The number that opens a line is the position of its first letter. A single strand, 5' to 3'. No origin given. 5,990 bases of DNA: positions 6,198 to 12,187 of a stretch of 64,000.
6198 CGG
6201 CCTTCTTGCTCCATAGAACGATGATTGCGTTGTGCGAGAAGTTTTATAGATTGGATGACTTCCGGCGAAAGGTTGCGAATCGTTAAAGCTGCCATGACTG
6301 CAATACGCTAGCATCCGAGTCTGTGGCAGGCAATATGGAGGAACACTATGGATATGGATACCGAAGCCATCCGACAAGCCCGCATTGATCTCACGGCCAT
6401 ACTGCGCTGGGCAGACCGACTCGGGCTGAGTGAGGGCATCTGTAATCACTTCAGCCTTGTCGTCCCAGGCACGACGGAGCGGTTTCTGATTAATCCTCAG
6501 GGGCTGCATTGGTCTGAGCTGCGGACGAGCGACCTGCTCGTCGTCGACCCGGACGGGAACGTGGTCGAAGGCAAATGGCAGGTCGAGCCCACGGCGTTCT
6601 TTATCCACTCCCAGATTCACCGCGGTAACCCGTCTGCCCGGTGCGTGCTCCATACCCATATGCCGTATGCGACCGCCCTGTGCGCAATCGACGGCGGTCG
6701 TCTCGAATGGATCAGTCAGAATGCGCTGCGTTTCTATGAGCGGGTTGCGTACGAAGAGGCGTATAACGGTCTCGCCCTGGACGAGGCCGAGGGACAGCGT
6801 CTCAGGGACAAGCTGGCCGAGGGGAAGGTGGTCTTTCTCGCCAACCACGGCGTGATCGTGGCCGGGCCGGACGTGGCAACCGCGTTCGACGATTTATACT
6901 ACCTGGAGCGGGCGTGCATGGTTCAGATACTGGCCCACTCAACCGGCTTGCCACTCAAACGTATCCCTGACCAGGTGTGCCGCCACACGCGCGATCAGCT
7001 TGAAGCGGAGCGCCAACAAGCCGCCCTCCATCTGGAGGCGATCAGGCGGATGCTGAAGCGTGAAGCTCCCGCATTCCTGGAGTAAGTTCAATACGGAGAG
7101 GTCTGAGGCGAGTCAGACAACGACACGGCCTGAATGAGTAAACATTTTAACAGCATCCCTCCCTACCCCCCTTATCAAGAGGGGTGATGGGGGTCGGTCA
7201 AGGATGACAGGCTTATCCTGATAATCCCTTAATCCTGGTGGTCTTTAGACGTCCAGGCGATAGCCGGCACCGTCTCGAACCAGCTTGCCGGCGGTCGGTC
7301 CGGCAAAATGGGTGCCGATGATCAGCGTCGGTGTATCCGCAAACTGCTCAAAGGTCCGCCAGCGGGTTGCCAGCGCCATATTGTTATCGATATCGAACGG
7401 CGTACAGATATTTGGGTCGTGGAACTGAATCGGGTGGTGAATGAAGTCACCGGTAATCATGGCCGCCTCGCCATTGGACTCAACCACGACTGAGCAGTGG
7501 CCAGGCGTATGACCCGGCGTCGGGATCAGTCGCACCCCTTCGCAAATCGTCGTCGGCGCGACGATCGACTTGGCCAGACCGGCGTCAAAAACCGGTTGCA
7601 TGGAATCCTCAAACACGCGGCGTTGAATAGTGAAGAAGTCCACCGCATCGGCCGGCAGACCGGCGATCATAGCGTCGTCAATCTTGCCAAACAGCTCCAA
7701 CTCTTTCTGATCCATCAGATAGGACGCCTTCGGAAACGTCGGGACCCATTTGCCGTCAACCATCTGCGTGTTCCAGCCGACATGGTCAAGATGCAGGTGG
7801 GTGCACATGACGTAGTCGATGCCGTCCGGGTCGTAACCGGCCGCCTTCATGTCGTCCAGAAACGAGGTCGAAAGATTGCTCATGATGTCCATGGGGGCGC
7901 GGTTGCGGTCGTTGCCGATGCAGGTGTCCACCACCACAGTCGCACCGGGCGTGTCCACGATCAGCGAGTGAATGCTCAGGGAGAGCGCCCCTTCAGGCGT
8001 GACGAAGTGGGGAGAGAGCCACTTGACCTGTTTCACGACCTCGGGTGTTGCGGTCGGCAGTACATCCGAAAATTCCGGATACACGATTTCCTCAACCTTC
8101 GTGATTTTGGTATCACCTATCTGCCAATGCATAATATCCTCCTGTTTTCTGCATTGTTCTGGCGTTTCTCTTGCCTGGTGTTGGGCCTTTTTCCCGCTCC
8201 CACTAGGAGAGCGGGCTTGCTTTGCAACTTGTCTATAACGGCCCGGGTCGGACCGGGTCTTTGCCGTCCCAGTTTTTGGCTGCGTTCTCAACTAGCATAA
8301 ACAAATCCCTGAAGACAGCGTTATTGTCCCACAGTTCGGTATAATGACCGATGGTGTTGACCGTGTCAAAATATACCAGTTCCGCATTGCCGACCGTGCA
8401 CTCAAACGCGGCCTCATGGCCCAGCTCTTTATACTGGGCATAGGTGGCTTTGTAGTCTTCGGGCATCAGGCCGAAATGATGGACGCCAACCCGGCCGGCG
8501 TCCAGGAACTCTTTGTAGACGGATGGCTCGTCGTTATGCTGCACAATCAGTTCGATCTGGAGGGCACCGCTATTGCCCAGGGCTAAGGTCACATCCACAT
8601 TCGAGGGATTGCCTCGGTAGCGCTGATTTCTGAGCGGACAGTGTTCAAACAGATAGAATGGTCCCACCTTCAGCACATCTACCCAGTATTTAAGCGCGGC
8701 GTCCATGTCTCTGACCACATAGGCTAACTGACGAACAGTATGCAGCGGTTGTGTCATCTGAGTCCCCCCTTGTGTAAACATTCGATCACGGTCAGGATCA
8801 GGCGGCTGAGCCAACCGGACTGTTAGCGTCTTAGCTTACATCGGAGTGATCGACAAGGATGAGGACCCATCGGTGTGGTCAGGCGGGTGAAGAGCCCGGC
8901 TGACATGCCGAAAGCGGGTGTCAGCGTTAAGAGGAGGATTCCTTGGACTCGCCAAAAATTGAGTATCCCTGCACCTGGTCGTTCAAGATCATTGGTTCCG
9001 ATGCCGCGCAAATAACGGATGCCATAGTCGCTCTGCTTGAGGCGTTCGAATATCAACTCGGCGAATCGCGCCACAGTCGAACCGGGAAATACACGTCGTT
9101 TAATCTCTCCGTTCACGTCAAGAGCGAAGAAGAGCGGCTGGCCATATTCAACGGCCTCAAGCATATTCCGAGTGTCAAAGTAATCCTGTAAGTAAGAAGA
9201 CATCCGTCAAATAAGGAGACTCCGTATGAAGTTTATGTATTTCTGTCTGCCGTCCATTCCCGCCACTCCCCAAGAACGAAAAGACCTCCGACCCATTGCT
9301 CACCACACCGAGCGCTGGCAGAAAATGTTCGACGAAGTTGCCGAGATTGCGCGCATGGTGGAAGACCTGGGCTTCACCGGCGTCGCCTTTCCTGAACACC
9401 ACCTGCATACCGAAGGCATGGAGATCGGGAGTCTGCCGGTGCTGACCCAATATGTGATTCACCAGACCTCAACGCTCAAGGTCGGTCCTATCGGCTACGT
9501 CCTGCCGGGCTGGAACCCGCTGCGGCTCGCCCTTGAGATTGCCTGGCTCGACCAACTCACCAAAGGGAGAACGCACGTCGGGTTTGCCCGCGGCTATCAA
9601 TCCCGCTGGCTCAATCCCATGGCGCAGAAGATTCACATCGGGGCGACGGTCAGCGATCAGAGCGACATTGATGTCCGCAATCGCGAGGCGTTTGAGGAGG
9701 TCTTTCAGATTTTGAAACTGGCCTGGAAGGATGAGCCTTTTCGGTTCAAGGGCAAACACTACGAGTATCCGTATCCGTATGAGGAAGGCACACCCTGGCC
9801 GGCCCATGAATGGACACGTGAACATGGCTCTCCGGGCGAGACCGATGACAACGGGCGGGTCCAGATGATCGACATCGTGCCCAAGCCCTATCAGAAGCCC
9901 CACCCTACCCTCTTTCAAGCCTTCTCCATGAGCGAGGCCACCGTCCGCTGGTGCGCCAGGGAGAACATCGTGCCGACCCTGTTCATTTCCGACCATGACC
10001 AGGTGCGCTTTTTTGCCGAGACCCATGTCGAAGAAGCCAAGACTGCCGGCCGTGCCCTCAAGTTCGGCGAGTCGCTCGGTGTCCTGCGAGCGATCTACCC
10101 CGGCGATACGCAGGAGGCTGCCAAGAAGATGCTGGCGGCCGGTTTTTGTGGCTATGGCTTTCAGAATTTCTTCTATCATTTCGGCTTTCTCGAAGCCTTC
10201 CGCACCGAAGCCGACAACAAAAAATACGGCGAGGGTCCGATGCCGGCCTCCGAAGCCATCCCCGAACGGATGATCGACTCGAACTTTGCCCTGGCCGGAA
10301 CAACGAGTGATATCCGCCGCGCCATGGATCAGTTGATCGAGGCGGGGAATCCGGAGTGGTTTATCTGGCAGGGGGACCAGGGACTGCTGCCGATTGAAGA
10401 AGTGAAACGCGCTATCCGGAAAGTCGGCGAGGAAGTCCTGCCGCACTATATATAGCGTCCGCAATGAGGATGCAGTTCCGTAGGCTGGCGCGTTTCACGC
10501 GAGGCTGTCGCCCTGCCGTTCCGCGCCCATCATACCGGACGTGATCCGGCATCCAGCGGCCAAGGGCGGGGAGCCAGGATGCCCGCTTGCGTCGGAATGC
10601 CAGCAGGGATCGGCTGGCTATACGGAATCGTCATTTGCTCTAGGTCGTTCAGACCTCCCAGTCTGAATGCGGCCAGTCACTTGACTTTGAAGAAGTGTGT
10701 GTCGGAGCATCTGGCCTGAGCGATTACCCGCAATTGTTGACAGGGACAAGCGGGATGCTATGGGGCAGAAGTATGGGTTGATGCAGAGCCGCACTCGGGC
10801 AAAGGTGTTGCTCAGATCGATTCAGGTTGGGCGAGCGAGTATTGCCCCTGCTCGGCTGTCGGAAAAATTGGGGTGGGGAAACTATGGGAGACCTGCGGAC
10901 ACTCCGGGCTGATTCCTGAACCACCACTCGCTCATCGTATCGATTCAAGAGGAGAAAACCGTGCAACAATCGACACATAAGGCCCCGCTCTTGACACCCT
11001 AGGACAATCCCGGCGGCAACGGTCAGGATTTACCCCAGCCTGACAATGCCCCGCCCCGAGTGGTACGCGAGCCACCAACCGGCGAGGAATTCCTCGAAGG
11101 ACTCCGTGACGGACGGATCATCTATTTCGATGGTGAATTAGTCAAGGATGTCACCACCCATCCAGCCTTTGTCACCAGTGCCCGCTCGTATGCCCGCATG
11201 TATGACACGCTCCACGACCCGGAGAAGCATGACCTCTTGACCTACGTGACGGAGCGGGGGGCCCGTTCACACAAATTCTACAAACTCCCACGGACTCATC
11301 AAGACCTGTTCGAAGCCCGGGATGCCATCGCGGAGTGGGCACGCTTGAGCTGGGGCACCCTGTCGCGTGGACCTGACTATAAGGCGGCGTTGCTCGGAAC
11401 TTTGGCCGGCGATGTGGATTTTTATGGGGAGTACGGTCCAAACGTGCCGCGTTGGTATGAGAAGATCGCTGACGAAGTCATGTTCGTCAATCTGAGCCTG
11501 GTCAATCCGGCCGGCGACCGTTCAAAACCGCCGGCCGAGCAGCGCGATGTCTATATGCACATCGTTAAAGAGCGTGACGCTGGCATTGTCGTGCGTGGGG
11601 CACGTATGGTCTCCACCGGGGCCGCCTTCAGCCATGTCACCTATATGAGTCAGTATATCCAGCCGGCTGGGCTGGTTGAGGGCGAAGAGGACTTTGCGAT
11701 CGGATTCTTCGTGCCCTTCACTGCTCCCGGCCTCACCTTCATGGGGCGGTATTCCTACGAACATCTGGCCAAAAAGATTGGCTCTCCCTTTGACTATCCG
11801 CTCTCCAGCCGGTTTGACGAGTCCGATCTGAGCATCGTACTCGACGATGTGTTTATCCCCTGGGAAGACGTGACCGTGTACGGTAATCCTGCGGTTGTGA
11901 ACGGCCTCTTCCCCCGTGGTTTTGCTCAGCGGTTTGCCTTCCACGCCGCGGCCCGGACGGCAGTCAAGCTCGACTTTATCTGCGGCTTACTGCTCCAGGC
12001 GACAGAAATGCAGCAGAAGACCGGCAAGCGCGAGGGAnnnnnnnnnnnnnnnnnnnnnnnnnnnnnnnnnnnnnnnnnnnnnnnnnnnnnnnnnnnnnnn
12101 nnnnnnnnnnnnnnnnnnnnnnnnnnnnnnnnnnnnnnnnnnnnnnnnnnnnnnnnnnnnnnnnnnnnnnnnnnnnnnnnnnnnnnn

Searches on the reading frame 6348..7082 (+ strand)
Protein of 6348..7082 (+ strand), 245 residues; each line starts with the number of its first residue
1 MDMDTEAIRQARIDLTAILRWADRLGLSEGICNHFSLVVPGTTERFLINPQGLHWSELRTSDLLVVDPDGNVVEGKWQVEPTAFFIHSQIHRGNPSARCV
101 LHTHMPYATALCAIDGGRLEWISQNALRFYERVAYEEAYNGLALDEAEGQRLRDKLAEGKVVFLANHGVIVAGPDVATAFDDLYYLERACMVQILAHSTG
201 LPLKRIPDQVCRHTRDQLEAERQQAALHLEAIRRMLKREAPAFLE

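Call 68: search_protein_families(library=pfam, max_evalue=0.001, proteins=[window:6348-7082:+])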
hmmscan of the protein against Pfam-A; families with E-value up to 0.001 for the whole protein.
window:6348-7082:+ (245 aa): 1 family
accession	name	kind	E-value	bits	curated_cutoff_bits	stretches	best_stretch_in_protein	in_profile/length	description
PF00596.27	Aldolase_II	-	1.6e-45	155.7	22.2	1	14-194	2-183/183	Class II Aldolase and Adducin N-terminal domain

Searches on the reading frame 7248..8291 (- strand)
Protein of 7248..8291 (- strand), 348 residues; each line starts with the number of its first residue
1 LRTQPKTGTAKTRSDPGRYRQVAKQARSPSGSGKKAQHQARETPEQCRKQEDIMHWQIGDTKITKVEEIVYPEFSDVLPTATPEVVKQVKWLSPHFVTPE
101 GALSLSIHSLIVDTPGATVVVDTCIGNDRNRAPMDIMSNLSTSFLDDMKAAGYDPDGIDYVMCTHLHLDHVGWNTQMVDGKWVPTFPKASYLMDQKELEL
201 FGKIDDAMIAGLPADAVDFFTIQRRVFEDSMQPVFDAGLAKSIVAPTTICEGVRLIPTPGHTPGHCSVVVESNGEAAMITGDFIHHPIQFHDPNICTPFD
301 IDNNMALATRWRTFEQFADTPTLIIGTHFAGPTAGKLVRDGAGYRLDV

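Call 68: search_protein_families(library=pfam, max_evalue=0.001, proteins=[window:7248-8291:-])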
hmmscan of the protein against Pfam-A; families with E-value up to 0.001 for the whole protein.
window:7248-8291:- (348 aa): 1 family
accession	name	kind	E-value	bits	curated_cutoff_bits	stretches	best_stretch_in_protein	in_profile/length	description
PF00753.33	Lactamase_B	-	5.8e-21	75.8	22.7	1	108-294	7-161/196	Metallo-beta-lactamase superfamily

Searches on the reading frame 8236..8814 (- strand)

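Call 68: search_protein_families(library=pfam, max_evalue=0.001, proteins=[window:8236-8814:-])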
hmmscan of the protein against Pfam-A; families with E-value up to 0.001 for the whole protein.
window:8236-8814:- (193 aa): 2 families
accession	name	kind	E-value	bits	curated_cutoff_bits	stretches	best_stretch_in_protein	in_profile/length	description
PF13669.12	Glyoxalase_4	-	1.2e-15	58.2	27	1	29-136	2-94/109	Glyoxalase/Bleomycin resistance protein/Dioxygenase superfamily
PF00903.31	Glyoxalase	-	0.00039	21.2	20.6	1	29-135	4-95/121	Glyoxalase/Bleomycin resistance protein/Dioxygenase superfamily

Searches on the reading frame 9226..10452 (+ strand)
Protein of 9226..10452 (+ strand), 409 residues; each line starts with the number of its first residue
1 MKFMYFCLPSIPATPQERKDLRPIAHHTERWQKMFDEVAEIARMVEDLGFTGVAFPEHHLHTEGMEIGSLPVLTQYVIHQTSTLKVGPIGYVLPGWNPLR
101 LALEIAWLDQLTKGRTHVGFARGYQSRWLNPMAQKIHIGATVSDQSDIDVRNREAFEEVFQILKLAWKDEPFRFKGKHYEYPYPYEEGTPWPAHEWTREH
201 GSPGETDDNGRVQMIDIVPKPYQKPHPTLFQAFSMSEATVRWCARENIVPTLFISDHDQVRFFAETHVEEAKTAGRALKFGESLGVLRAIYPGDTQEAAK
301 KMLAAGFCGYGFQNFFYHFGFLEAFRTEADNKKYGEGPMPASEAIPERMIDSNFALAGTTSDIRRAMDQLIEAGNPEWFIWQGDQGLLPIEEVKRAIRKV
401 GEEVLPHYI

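Call 69: search_protein_families(library=pfam, max_evalue=0.001, proteins=[window:9226-10452:+])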
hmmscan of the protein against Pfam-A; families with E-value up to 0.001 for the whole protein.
window:9226-10452:+ (409 aa): 1 family
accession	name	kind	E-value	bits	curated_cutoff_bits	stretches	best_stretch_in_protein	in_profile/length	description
PF00296.26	Bac_luciferase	-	2.4e-32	113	27.9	1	1-374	1-311/314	Luciferase-like monooxygenase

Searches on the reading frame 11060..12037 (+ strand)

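Call 69: search_protein_families(library=pfam, max_evalue=0.001, proteins=[window:11060-12037:+])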
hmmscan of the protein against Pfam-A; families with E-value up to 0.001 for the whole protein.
window:11060-12037:+ (326 aa): 2 families
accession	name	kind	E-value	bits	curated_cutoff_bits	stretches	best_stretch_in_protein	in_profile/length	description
PF11794.13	HpaB_N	-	1.9e-84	283.9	35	1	7-272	1-269/270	4-hydroxyphenylacetate 3-hydroxylase N terminal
PF03241.18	HpaB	-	0.00029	20.5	25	1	286-318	8-40/202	4-hydroxyphenylacetate 3-hydroxylase C terminal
